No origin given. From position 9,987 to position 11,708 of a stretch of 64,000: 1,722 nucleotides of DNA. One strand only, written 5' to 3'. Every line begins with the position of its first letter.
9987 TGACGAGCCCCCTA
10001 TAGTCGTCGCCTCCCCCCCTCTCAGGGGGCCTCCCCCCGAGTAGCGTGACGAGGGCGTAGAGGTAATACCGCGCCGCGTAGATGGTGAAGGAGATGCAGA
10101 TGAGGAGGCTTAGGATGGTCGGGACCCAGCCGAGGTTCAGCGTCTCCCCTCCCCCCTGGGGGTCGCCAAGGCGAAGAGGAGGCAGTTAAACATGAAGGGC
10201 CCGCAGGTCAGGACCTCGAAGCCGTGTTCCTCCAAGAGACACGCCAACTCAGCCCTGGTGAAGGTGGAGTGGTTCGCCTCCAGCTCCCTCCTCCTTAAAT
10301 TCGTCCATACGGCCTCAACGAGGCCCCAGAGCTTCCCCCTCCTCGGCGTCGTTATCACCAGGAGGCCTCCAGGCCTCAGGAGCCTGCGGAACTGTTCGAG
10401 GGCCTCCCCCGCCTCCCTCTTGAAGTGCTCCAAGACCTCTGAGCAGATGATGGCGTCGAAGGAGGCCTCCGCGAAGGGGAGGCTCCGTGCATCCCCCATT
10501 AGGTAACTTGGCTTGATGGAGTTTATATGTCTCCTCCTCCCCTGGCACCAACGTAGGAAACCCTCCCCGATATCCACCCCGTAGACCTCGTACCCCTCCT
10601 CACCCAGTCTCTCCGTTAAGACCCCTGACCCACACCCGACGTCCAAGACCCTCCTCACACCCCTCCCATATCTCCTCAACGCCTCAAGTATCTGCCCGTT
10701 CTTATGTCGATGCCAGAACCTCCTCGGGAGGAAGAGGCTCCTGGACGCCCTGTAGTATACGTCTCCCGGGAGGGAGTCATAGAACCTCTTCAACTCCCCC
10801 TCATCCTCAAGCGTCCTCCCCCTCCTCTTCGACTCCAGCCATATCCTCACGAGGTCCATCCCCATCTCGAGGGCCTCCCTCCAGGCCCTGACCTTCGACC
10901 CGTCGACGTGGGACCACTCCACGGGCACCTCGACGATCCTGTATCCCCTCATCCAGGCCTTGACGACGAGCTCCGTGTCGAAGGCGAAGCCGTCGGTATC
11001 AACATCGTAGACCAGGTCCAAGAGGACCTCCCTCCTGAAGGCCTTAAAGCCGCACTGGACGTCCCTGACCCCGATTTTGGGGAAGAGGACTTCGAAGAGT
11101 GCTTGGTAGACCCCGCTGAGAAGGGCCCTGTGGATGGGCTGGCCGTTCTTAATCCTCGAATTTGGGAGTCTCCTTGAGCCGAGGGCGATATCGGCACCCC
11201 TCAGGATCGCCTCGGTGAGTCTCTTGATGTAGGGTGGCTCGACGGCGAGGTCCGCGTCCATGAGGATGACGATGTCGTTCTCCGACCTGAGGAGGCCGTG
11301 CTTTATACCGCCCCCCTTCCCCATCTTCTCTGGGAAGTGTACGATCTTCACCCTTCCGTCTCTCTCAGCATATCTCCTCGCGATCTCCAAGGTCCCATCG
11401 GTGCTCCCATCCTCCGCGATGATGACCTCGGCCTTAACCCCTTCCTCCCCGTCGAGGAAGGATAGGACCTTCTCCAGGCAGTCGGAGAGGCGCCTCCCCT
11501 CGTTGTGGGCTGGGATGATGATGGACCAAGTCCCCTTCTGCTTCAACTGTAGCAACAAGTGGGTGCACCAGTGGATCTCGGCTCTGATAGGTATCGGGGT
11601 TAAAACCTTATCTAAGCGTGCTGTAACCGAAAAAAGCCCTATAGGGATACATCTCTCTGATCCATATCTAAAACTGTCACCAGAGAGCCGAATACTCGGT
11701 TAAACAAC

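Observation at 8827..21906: Cell-envelope glycoprotein locus: two GT2 enzymes, a 1861-aa sequon-rich giant secreted protein, a GT-C/YfhO-like membrane protein and a C-terminally anchored surface protein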

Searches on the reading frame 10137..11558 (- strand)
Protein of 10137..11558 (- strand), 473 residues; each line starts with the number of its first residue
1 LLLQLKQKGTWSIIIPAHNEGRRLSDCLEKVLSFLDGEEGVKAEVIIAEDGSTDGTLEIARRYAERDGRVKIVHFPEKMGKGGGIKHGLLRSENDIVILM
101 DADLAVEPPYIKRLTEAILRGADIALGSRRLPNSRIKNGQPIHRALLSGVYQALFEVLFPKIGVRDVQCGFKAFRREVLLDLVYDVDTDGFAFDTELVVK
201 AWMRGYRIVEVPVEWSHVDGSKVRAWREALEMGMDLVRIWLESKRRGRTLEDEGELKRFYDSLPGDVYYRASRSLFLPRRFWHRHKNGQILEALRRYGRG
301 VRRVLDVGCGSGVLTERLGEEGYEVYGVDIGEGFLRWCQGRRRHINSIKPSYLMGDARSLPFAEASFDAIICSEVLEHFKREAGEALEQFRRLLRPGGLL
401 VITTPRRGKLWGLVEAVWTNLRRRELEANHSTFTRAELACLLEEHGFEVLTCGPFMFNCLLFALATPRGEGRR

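Call 4: search_protein_families(library=pfam, proteins=[window:10137-11558:-], max_evalue=0.01)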
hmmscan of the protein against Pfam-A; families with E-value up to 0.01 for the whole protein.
window:10137-11558:- (473 aa): 17 families
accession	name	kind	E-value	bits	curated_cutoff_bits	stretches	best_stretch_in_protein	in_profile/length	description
PF00535.33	Glycos_transf_2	-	4.5e-33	115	23.3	1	12-179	1-164/168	Glycosyl transferase family 2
PF08241.18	Methyltransf_11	-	3.3e-24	85.8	21.2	1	305-402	1-95/95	Methyltransferase domain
PF13489.12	Methyltransf_23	-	1.9e-22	80.2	27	1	285-450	7-162/164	Methyltransferase domain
PF13649.12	Methyltransf_25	-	4e-22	79.1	27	1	304-398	1-97/97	Methyltransferase domain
PF08242.18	Methyltransf_12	-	6.6e-17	62.5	30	1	305-400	1-98/98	Methyltransferase domain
PF13847.12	Methyltransf_31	-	8.6e-17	61.6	27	1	303-407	6-115/145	Methyltransferase domain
PF13641.12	Glyco_tranf_2_3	-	1.3e-12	48.7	27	1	12-213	4-206/230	Glycosyltransferase like family 2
PF01209.24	Ubie_methyltran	-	1.2e-11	44.9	20.1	1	301-402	48-151/233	ubiE/COQ5 methyltransferase family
PF05401.17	NodS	-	1.1e-07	32.3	24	1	286-412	30-156/201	Nodulation protein S (NodS)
PF03141.22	Methyltransf_29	-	6.2e-07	28.8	23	1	296-405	113-220/506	Putative S-adenosyl-L-methionine-dependent methyltransferase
PF08003.17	Methyltransf_9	-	4.4e-06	26.3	23.8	1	302-404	117-219/315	Protein of unknown function (DUF1698)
PF02353.26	CMAS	-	3.8e-05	23.6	27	1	302-404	64-166/273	Mycolic acid cyclopropane synthetase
PF07021.18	MetW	-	0.00012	22.3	21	1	302-406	15-111/193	Methionine biosynthesis protein MetW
PF06325.19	PrmA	-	0.00017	21.6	22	1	291-375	152-235/296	Ribosomal protein L11 methyltransferase (PrmA)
PF05175.20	MTS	-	0.0019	18.3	23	1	301-406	32-142/170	Methyltransferase small domain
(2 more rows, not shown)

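Call 5: search_protein_families(library=ncbifam, proteins=[window:10137-11558:-], max_evalue=0.01)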
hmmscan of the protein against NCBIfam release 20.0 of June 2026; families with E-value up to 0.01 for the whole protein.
window:10137-11558:- (473 aa): 69 families (the best 25 are shown)
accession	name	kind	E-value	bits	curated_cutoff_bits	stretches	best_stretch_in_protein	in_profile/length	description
NF045667.1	MTase_DVU1556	equivalog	9.1e-20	71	155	1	302-452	24-165/213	DVU_1556 family methyltransferase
TIGR01983.1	UbiG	equivalog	1.4e-17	63.8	102.95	1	302-407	51-156/228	bifunctional 2-polyprenyl-6-hydroxyphenol methylase/3-demethylubiquinol 3-O-methyltransferase UbiG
NF047588.1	GlcsyltransPgfSStrep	equivalog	3.8e-17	62.4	500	1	12-177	4-162/308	glycosyltransferase PgfS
NF043040.1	corrin_prot_MT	hypoth_equivalog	1.7e-16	60.3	180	1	300-404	41-149/216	corrinoid protein-associated methyltransferase CpaM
TIGR02072.1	BioC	equivalog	6.4e-16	58.9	184.95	1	289-417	22-147/244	malonyl-ACP O-methyltransferase BioC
TIGR04182.1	glyco_TIGR04182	equivalog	1.2e-15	57.7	325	1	12-218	3-193/293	S-layer glycoprotein N-glycosyltransferase AglJ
NF041391.1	DPhHxTase_Halo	equivalog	1.6e-14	53.5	375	1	26-241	8-210/213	dolichyl-phosphate hexose transferase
TIGR03937.1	PgaC_IcaA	equivalog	1.9e-14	53.4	422.3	1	5-125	41-157/407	poly-beta-1,6-N-acetyl-D-glucosamine synthase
TIGR01934.1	MenG_MenH_UbiE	subfamily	5.9e-14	51.9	158.35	1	301-405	40-144/223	ubiquinone/menaquinone biosynthesis methyltransferase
NF001241.0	PRK00216.1-2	equivalog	1.3e-13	51.1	327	1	300-405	51-150/231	demethylmenaquinone methyltransferase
NF007610.0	PRK10258.1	equivalog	1.9e-12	47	342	1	298-423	40-158/251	malonyl-ACP O-methyltransferase BioC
NF010496.0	PRK13915.1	equivalog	3.4e-12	46.1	262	1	2-126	24-150/307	glucosyl-3-phosphoglycerate synthase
NF001244.0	PRK00216.1-5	equivalog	4e-12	45.9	216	1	296-403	50-154/236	bifunctional demethylmenaquinone methyltransferase/2-methoxy-6-polyprenyl-1,4-benzoquinol methylase UbiE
NF058614.1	PPMAGASynPpgS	equivalog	7.9e-12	45.1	370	1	11-223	3-204/226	polyprenyl-phospho-N-acetylgalactosaminyl synthase PpgS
TIGR02021.1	BchM-ChlM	equivalog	1.1e-11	44.5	158.9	1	302-387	56-140/218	magnesium protoporphyrin IX methyltransferase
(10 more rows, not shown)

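Call 45: find_related_loci(query=A4, collection=genome_contigs, flank=10000)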
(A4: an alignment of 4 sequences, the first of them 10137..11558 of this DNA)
Query A4 (473 aa) in genome_contigs; peptide patterns used: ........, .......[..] (x = any residue, [..] = any of these).
599 stretches matched a pattern (row limit reached: there are more); 496 encode a relative of the query (tblastn E <= 1e-3); the best 80 are kept; 80 distinct loci.
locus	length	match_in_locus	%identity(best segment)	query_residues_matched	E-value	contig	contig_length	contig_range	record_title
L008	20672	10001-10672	40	12-239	1e-43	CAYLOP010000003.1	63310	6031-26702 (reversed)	MAG TPA_asm: uncultured Anaerolineaceae bacterium isolate binchicken_co34_523 genome assembly, contig: NODE_543_length_6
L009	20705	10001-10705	38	7-245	1e-43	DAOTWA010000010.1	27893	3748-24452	MAG TPA_asm: Anaerolineaceae bacterium isolate H111_98 k127_308291, whole genome shotgun sequence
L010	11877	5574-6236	41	12-232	8e-43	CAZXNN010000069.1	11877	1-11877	MAG TPA_asm: uncultured Nitrospira sp. isolate SRP173033_co1_191 genome assembly, contig: NODE_11963_length_11877_cov_9.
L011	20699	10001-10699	37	7-243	4e-42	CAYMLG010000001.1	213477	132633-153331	MAG TPA_asm: uncultured Anaerolineaceae bacterium isolate binchicken_co350_84 genome assembly, contig: NODE_44_length_21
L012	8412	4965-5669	38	11-245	5e-42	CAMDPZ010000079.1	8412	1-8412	MAG: Nitrospira lenta isolate ZH-03apr19-105 genome assembly, contig: ZH-03apr19-C17169, whole genome shotgun sequence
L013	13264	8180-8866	38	11-239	2e-41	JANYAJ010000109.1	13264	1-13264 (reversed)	MAG: Nitrospira sp. isolate GL140_5_metabat_222_sub GL140_5_k141_2538153, whole genome shotgun sequence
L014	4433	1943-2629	37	12-245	1e-41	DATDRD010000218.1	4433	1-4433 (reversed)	MAG TPA_asm: Anaerolineales bacterium isolate SMAG_U7968 k141_2008729, whole genome shotgun sequence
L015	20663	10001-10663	39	12-232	5e-41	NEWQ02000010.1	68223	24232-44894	MAG: Nitrospira sp. CG24D Nitrospira_sp_RSF21_CG24_D_10, whole genome shotgun sequence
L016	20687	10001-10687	39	12-245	1e-40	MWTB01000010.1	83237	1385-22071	MAG: Anaerolineae bacterium UTCFX1 contig_1166, whole genome shotgun sequence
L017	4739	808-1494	38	12-245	9e-41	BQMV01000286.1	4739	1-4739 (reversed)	MAG: Anaerolineaceae bacterium HKUEN02 DNA, sequence286, whole genome shotgun sequence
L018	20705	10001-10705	35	2-239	2e-40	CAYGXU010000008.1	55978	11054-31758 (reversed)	MAG TPA_asm: uncultured Anaerolineaceae bacterium isolate ERP119294_co1_300 genome assembly, contig: NODE_556_length_559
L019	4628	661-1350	36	11-245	2e-40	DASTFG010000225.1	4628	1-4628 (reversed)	MAG TPA_asm: Anaerolineales bacterium isolate SMAG_U868 k141_1192743, whole genome shotgun sequence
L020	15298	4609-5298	39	12-245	3e-40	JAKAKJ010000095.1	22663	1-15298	MAG: Chloroflexi bacterium isolate WY4.bin62 NODE_2710_length_22663_cov_3.497914, whole genome shotgun sequence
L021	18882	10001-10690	37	12-245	8e-40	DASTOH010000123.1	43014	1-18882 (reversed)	MAG TPA_asm: Anaerolineales bacterium isolate SMAG_U2165 k141_808360, whole genome shotgun sequence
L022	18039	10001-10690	38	12-245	1e-39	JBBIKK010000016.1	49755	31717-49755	MAG: Chloroflexota bacterium isolate BR2F70218_bin_184 NODE_502_length_49755_cov_3.06331, whole genome shotgun sequence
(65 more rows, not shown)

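Call 47: search_solved_structures(query=window:10137-11558:-, max_evalue=0.001)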
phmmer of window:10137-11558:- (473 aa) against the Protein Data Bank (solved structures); distinct sequences matched with E-value up to 0.001: 92 (the best 60 are shown).
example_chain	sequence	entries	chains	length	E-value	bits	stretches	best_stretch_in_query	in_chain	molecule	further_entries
5mlz_A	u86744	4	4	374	5e-22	81.4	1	11-215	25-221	Dolichol monophosphate mannose synthase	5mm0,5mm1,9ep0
1ve3_A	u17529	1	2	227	1.6e-13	53.3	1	292-402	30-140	hypothetical protein PH0226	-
1wzn_A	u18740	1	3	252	8.2e-13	51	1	298-405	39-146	SAM-dependent methyltransferase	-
3l8d_A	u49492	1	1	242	8.4e-13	51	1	280-403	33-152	Methyltransferase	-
3dli_A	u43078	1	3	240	3.8e-12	48.8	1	294-415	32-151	methyltransferase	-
3mgg_A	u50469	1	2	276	2.2e-11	46.3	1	300-456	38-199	Methyltransferase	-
6uak_A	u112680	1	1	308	2.8e-11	46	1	302-404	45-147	SAM dependent methyltransferase LahSB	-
3bus_A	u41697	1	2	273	1.6e-10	43.5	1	300-402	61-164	Methyltransferase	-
6uv6_A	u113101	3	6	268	2e-10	43.2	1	302-403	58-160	D-glucose O-methyltransferase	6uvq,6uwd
4kdc_A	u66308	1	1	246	2.2e-10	43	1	295-414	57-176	3-demethylubiquinone-9 3-methyltransferase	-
2p8j_A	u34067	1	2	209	8.2e-10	41.1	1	302-403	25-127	S-adenosylmethionine-dependent methyltransferase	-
8ys9_A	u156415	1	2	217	9.6e-10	40.9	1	298-438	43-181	Phosphatidylethanolamine N-methyltransferase/phosphatidyl-N-methylethanolamine N-methyltra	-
8zc8_A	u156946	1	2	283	1.2e-09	40.5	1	295-403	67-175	MitM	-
21zq_A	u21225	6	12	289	1.3e-09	40.5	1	295-403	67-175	MitM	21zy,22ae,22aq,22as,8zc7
4kdr_A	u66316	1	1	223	5.6e-09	38.4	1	295-409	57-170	3-demethylubiquinone-9 3-methyltransferase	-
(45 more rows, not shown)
